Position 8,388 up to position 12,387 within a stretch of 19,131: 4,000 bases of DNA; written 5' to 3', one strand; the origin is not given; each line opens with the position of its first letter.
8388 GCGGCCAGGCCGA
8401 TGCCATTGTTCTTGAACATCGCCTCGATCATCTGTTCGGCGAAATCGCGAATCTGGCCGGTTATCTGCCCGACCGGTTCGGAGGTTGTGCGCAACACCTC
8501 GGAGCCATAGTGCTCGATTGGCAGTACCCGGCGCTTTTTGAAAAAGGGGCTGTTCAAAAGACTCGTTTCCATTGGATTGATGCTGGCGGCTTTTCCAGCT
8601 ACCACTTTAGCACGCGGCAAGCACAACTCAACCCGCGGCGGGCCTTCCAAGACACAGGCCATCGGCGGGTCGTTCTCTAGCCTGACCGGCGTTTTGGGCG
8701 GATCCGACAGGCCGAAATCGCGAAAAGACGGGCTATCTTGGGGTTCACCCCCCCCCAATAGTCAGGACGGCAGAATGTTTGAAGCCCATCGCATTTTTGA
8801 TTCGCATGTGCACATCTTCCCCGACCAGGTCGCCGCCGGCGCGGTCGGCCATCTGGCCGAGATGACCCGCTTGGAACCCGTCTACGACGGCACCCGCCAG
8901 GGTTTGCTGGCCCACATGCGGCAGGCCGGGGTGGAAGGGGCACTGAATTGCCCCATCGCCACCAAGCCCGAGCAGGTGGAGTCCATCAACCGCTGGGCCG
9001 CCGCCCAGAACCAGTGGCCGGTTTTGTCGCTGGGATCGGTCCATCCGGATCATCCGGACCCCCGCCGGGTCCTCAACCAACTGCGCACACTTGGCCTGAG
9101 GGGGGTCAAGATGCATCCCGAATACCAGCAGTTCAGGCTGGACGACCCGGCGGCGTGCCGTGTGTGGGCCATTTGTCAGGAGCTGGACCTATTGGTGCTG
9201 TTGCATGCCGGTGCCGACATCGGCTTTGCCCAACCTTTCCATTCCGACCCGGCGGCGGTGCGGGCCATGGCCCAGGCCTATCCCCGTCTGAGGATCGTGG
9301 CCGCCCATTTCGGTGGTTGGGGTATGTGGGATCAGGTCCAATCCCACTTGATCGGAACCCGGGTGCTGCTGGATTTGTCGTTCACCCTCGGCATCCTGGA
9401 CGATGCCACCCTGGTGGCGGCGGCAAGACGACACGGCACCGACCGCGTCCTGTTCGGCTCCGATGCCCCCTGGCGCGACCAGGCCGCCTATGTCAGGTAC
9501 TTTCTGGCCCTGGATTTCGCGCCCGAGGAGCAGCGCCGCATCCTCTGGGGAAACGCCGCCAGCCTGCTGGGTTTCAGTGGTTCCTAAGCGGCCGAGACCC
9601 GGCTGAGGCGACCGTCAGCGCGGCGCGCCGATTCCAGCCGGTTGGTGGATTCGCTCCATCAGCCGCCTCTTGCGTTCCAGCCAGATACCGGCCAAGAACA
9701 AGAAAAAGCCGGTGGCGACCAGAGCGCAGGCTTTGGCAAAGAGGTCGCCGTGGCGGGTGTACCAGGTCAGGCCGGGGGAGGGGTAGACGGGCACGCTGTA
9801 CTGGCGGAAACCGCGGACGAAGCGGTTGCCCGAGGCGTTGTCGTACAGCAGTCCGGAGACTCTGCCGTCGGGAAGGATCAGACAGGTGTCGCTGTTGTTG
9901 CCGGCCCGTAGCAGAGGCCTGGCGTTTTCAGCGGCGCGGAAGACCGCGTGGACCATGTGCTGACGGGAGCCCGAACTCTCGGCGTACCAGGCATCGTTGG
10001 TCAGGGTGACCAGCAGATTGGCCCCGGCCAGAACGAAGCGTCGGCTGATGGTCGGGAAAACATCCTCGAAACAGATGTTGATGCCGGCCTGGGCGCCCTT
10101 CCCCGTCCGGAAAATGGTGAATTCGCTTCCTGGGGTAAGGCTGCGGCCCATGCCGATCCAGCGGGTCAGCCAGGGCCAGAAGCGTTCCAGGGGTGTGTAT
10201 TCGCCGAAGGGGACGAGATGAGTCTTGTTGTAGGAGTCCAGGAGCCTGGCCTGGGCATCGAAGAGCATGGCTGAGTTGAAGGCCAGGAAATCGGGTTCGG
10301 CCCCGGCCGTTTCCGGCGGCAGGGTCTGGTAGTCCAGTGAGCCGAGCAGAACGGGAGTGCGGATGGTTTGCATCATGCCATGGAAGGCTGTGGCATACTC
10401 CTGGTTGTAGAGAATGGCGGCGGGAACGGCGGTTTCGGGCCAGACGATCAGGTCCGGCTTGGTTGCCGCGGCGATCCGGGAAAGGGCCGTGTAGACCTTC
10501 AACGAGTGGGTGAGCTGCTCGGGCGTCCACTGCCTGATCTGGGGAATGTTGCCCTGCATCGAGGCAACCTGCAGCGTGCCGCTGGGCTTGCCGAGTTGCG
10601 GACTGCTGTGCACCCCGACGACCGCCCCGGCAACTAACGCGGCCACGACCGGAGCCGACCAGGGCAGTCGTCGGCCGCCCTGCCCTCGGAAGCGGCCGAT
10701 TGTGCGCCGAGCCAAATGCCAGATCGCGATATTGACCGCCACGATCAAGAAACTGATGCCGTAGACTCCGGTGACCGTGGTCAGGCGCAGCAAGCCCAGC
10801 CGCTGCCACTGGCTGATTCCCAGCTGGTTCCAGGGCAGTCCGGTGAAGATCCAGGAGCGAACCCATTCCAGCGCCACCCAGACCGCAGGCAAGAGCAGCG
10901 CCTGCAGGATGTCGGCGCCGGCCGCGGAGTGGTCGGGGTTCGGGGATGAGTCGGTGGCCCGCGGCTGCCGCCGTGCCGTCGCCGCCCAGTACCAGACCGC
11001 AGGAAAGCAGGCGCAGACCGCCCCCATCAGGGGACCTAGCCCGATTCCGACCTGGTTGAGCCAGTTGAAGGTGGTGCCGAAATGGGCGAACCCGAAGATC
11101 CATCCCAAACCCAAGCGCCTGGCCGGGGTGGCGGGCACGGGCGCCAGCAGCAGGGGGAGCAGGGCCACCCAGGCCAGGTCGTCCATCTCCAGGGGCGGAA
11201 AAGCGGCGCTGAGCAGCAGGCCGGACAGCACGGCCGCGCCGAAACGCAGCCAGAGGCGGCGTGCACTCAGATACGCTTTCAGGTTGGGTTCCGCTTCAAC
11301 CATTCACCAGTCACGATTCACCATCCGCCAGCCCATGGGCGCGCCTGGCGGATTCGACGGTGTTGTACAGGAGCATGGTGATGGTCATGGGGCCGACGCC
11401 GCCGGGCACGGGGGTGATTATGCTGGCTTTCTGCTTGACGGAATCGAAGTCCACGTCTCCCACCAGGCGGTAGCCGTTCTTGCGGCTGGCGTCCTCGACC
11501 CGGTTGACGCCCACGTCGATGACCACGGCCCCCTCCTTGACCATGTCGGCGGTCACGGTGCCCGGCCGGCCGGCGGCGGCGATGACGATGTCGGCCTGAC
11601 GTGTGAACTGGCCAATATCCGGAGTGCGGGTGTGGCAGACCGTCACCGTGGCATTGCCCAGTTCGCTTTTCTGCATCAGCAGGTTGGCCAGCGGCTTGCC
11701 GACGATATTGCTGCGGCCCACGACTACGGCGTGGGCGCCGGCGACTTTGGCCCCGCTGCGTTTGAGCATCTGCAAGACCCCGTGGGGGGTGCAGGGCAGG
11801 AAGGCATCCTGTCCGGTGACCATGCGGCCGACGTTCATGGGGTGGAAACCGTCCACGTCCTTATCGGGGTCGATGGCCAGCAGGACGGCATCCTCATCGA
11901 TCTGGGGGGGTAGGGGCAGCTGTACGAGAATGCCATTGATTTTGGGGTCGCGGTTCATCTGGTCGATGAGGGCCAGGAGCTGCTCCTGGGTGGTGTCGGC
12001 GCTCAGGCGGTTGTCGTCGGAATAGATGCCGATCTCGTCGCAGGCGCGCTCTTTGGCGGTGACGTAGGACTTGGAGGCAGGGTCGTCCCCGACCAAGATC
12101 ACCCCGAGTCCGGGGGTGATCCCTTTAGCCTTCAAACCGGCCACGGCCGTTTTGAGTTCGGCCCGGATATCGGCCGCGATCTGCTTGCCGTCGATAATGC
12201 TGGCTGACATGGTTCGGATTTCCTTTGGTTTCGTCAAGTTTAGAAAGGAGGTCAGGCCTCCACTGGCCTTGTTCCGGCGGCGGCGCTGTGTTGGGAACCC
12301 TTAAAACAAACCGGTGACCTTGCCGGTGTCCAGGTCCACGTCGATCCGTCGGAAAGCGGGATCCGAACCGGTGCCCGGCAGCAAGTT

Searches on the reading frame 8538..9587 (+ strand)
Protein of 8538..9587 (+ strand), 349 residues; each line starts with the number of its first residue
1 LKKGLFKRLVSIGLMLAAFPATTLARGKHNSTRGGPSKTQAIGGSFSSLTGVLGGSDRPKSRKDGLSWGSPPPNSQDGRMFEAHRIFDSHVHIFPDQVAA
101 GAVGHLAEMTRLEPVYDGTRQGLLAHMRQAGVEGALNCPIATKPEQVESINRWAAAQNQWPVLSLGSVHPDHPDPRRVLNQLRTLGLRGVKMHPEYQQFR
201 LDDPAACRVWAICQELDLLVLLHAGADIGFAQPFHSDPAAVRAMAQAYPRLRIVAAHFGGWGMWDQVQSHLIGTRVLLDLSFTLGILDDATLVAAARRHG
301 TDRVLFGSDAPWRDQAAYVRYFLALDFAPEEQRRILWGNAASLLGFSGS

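Call 10: search_protein_families(library=pfam, proteins=[window:8538-9587:+], max_evalue=0.001)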
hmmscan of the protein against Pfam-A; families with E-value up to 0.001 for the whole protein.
window:8538-9587:+ (349 aa): 1 family
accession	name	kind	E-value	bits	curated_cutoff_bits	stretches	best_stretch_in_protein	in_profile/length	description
PF04909.20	Amidohydro_2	-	1.1e-27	97.9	26.4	1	88-346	2-289/289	Amidohydrolase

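Call 77: search_protein_families(library=ncbifam, proteins=[window:8538-9587:+], max_evalue=0.00001)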
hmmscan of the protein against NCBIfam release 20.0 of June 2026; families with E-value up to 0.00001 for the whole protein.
window:8538-9587:+ (349 aa): 0 families

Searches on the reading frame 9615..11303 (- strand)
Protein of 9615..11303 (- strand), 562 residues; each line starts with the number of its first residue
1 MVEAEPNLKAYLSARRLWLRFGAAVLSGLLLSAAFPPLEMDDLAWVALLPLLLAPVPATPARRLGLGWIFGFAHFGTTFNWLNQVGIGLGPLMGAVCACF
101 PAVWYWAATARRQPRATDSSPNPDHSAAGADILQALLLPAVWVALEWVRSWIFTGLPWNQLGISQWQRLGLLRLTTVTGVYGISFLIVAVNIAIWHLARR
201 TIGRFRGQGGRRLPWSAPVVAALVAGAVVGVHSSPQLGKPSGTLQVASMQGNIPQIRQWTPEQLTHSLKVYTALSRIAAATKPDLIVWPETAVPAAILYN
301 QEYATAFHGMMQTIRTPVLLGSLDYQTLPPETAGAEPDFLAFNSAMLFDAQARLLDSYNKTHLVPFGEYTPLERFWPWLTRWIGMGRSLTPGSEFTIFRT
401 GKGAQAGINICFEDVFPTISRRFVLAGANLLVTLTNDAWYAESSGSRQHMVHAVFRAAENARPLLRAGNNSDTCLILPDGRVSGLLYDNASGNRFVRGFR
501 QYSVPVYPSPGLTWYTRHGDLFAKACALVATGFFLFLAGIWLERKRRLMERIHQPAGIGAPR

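Call 10: search_protein_families(library=pfam, proteins=[window:9615-11303:-], max_evalue=0.001)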
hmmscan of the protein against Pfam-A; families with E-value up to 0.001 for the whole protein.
window:9615-11303:- (562 aa): 2 families
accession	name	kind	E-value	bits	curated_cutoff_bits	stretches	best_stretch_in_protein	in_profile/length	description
PF20154.4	LNT_N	-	5.1e-34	118.2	27.1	1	27-193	1-159/159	Apolipoprotein N-acyltransferase N-terminal domain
PF00795.27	CN_hydrolase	-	3.9e-27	95.7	23.2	1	246-484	2-232/256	Carbon-nitrogen hydrolase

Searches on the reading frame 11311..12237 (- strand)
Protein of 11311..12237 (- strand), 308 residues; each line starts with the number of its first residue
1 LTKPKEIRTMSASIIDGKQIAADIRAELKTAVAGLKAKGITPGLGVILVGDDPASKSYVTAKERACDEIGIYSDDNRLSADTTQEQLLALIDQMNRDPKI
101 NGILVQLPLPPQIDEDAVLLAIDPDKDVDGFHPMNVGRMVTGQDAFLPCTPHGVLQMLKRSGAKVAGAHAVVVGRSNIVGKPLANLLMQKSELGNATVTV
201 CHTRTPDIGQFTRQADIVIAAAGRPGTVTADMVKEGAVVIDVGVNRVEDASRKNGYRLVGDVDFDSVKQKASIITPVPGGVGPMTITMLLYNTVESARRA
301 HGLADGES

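Call 10: search_protein_families(library=pfam, proteins=[window:11311-12237:-], max_evalue=0.001)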
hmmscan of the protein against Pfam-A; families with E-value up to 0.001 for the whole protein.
window:11311-12237:- (308 aa): 2 families
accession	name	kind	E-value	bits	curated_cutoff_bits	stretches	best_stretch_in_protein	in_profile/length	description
PF02882.25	THF_DHG_CYH_C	-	3.4e-70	235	27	1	132-300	1-159/160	Tetrahydrofolate dehydrogenase/cyclohydrolase, NAD(P)-binding domain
PF00763.28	THF_DHG_CYH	-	4.4e-44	149.9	32.8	1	15-129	1-115/115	Tetrahydrofolate dehydrogenase/cyclohydrolase, catalytic domain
